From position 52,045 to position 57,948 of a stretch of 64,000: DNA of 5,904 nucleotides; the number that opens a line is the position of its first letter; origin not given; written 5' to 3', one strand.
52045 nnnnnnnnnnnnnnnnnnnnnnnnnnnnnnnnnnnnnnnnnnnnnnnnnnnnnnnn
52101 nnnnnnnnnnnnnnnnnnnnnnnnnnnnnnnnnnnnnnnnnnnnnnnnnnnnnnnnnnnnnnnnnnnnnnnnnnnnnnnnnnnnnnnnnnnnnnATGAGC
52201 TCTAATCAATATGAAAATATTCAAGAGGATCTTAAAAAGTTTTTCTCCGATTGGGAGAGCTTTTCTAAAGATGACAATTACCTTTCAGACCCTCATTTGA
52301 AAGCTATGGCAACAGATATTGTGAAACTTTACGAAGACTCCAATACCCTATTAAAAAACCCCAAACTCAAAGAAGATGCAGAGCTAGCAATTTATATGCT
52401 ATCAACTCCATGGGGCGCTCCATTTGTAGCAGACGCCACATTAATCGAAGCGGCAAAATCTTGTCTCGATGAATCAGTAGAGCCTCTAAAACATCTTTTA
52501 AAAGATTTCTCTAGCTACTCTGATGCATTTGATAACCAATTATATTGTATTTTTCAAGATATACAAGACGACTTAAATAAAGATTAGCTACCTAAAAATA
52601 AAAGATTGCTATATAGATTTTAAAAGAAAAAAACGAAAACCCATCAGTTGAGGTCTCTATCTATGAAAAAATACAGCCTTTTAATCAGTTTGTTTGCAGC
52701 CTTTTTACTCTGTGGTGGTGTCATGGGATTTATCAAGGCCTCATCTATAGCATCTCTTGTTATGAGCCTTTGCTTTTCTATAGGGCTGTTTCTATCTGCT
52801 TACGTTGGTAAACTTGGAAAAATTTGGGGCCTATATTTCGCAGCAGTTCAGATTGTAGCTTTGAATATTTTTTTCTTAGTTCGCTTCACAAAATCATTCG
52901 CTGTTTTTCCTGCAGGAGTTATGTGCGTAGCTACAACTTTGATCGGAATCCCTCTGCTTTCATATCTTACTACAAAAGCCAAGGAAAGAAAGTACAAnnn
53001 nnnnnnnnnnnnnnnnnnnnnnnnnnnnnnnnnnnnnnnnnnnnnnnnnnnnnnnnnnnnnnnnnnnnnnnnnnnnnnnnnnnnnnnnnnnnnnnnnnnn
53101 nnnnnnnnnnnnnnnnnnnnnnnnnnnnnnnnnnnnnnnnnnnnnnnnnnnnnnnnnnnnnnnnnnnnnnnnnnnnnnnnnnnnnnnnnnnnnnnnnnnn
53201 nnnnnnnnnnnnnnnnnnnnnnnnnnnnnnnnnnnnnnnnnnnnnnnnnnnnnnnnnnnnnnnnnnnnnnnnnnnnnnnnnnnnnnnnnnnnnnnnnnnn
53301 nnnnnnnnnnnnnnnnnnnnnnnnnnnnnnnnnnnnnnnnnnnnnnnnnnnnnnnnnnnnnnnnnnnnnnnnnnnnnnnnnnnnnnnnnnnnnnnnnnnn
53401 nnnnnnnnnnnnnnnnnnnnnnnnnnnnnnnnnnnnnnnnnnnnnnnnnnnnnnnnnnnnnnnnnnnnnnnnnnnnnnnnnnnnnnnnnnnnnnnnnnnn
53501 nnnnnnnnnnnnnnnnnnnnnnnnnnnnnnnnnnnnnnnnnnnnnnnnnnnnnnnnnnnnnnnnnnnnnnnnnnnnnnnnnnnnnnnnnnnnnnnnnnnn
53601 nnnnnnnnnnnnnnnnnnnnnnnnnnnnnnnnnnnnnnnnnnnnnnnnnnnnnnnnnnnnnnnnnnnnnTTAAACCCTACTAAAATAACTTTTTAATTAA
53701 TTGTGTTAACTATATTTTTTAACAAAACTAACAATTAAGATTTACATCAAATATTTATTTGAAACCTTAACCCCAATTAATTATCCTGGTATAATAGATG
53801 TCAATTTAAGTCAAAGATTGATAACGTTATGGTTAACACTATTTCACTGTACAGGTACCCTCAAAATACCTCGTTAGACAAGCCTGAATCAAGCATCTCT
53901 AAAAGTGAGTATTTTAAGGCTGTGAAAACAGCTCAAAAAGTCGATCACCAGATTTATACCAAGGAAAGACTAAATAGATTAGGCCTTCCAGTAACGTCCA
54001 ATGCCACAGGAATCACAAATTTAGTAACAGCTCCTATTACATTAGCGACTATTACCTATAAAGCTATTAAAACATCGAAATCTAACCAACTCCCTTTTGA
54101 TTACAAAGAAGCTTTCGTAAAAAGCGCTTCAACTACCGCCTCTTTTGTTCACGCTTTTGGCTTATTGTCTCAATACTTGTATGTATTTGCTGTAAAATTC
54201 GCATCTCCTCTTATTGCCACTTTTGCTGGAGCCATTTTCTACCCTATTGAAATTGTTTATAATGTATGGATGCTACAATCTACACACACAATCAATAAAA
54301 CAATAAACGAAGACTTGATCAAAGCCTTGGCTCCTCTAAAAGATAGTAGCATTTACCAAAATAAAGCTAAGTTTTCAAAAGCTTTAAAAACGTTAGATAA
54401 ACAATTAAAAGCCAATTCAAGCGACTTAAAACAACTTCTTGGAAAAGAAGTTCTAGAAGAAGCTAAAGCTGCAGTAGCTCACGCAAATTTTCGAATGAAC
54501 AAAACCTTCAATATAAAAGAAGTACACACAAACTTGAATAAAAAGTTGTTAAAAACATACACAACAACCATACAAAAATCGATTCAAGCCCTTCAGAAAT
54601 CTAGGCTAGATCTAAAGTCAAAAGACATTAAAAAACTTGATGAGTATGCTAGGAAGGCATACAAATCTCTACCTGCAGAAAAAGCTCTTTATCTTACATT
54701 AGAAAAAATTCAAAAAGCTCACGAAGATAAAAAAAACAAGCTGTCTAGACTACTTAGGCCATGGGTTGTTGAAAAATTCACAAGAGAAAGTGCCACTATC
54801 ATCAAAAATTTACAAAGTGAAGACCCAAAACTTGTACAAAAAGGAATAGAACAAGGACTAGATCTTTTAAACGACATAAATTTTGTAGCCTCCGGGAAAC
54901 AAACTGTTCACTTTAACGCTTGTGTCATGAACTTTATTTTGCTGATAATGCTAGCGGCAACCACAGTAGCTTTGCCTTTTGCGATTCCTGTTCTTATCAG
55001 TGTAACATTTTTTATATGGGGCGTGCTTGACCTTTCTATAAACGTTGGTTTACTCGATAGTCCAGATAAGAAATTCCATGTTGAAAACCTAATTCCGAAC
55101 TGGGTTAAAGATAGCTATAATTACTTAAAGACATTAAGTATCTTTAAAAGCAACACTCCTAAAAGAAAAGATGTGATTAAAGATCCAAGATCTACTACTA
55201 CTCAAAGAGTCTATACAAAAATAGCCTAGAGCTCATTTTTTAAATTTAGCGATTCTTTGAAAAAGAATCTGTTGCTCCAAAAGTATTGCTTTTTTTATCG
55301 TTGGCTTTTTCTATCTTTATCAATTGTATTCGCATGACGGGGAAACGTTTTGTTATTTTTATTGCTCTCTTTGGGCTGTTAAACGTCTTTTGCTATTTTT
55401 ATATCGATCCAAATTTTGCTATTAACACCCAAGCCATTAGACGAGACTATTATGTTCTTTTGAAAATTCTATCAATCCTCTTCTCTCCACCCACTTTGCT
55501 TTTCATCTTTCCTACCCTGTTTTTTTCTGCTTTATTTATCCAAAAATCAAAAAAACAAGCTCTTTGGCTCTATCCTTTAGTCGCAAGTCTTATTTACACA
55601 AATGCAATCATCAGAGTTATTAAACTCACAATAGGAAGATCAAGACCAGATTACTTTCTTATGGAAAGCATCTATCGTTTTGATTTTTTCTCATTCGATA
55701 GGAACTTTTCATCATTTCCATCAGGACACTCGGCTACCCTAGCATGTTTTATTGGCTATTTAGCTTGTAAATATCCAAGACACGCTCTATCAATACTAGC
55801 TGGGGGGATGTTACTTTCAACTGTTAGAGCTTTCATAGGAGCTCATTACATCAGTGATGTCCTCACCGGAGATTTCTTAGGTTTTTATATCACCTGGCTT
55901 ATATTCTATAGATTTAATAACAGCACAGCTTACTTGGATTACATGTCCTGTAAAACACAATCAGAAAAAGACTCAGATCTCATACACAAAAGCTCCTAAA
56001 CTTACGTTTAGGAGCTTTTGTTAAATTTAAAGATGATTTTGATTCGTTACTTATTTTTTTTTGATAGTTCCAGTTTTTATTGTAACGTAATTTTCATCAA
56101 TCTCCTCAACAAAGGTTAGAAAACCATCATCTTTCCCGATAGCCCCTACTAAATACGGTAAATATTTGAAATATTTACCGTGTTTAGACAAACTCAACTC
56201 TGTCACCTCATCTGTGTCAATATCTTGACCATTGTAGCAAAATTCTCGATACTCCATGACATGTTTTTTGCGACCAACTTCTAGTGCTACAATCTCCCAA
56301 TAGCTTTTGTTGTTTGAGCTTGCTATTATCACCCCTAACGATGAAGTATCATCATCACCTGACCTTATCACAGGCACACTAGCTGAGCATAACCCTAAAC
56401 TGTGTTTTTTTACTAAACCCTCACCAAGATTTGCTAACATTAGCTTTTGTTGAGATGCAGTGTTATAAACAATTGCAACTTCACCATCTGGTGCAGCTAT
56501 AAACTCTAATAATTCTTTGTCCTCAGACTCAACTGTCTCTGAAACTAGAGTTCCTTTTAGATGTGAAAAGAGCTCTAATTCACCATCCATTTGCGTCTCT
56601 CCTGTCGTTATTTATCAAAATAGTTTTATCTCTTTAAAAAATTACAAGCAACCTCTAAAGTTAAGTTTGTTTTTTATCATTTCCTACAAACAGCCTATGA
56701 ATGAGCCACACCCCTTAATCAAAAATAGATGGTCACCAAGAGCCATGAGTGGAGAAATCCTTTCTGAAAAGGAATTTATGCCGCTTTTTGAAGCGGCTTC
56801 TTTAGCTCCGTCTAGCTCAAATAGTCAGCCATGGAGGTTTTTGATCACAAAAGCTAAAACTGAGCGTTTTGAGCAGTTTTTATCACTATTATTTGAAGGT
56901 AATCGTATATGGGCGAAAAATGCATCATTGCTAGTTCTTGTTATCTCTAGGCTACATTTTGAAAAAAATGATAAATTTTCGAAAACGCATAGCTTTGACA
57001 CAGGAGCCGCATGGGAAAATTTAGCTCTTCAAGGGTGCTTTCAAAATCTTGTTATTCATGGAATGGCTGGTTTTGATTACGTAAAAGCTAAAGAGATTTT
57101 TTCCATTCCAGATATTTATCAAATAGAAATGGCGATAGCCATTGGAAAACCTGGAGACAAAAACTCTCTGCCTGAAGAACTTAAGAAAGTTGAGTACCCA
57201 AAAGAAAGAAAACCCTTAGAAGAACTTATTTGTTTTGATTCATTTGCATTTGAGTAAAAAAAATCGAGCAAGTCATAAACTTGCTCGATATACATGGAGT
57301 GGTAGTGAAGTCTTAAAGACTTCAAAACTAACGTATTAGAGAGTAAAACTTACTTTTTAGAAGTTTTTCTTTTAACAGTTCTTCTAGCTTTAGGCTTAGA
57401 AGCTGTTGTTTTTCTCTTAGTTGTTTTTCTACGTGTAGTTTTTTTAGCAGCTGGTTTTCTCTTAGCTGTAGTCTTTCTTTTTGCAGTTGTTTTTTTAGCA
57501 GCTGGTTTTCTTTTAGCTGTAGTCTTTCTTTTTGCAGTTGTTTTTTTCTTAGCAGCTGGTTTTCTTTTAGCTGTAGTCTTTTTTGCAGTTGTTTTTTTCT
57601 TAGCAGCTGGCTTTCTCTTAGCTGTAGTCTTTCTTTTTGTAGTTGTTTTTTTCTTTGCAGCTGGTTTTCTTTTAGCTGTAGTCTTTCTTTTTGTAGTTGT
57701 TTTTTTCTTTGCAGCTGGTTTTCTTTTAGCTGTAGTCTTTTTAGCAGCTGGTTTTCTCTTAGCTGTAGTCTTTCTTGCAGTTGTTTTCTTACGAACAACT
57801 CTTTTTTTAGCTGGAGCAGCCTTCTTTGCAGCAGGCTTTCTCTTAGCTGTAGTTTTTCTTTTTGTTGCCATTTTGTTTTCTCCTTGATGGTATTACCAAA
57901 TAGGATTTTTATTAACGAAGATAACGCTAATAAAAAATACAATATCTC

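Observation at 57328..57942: Hc2-like histone gene made of ~9 tandem K/R/T/A/P units, open in two frames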

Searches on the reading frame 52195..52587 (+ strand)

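Call 55: search_protein_families(library=pfam, proteins=[window:52195-52587:+], max_evalue=1)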
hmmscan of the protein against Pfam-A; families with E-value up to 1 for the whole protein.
window:52195-52587:+ (130 aa): 2 families
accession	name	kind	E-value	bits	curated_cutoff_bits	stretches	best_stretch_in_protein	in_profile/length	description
PF09733.14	VEFS-Box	-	0.045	14.1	23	1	4-60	58-111/137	VEFS-Box of polycomb protein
PF04048.20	Sec8_N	-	0.11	12.8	26.8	1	69-128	9-68/142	Exocyst complex component Sec8 N-terminal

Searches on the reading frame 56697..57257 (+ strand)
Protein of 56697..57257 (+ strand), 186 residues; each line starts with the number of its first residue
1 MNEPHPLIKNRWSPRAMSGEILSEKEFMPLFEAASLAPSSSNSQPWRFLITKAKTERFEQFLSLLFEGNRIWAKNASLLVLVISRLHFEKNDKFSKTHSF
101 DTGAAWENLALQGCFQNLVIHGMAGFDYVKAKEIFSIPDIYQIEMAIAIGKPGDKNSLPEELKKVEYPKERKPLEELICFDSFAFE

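Call 57: search_protein_families(library=pfam, proteins=[window:56697-57257:+], max_evalue=10)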
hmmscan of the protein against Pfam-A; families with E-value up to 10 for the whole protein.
window:56697-57257:+ (186 aa): 2 families
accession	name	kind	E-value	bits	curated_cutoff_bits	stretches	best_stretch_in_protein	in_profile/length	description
PF00881.29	Nitroreductase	-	6.9e-16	59.3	23.5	1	8-151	1-167/167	Nitroreductase family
PF14512.11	TM1586_NiRdase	-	1.6e-08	34.9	27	2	24-54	157-187/215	Putative TM nitroreductase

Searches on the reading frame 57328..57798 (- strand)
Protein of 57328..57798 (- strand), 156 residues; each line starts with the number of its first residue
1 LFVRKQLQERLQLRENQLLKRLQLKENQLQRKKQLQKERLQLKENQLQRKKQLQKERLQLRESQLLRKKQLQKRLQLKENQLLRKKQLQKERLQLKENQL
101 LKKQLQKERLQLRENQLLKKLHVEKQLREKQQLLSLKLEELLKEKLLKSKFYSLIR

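Call 63: list_cluster_members(proteins=[window:57328-57798:-, L086:6473-6916:+, L089:6092-6436:+, L089:6076-6462:-, L086:6379-6831:-])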
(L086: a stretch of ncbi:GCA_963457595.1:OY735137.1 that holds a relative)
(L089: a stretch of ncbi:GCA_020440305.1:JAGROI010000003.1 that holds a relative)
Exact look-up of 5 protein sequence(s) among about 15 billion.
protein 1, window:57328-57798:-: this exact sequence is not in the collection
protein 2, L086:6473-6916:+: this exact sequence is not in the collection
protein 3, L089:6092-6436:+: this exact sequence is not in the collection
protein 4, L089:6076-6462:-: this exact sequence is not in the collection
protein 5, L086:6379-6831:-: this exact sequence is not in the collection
